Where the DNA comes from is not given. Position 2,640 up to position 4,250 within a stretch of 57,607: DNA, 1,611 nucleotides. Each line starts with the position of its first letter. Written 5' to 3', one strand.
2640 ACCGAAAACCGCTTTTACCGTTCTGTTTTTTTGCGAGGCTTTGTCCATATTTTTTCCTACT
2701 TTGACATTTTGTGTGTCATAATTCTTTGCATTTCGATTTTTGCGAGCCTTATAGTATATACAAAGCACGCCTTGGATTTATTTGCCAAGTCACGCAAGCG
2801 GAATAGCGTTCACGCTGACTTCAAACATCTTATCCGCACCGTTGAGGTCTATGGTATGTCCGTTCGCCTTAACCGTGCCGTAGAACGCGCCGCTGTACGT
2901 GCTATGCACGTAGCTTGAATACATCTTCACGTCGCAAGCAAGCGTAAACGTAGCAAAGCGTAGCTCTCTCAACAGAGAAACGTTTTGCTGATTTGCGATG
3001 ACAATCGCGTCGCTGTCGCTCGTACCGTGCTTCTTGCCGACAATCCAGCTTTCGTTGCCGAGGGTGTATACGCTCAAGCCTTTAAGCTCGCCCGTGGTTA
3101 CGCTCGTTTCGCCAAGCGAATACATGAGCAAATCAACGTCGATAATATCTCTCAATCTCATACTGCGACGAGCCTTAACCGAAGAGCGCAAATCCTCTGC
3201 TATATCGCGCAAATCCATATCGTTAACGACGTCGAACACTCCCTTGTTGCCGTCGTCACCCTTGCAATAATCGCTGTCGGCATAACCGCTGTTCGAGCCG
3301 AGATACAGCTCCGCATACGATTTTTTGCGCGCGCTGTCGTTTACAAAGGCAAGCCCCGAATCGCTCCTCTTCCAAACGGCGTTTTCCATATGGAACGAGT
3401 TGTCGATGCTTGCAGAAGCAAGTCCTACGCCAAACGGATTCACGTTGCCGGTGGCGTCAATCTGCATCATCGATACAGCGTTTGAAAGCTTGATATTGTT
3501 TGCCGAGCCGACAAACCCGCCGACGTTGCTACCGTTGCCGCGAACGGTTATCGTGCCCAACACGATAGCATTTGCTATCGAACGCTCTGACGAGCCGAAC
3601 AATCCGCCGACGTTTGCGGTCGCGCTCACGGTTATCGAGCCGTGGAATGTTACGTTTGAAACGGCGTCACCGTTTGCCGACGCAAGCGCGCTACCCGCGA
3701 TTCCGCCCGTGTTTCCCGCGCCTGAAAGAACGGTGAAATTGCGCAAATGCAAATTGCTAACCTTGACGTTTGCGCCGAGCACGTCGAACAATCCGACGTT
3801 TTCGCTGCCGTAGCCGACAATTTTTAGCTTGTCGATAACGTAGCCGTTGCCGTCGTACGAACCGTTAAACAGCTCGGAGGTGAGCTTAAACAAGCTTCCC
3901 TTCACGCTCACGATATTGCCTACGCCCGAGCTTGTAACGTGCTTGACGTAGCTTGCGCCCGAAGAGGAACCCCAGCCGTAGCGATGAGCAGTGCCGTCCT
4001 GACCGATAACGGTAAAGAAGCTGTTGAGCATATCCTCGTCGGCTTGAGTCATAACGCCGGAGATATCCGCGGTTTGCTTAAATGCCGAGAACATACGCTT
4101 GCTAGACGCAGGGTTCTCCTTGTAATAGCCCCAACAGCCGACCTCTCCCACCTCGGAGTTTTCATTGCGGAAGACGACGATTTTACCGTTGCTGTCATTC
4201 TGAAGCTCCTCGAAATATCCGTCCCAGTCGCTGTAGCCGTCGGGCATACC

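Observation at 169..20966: Four-gene surface operon in which every product has a TasA/CalY (SipW-cognate)-style N-terminus, headed by a 6,058-aa protein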

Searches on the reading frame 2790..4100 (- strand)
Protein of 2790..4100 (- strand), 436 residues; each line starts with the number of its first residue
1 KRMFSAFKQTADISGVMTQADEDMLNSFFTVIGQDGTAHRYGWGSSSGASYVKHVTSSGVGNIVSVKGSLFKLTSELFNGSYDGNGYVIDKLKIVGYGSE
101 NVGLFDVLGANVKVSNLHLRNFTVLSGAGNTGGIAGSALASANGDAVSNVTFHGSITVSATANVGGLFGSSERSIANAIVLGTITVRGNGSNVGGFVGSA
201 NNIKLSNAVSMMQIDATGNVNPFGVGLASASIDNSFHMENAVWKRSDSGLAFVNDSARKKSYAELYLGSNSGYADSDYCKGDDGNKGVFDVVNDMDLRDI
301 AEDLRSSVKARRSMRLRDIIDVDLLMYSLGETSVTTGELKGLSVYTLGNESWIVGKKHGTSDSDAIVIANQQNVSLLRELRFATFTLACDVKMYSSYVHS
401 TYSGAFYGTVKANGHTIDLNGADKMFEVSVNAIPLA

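Call 67: search_solved_structures(query=window:2790-4100:-, max_evalue=1)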
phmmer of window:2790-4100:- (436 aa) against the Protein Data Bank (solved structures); distinct sequences matched with E-value up to 1: 0.

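Call 93: search_solved_structures(query=A4, max_evalue=1)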
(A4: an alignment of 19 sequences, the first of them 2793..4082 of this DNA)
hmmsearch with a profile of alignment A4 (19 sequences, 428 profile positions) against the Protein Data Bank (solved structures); distinct sequences matched with E-value up to 1: 0.
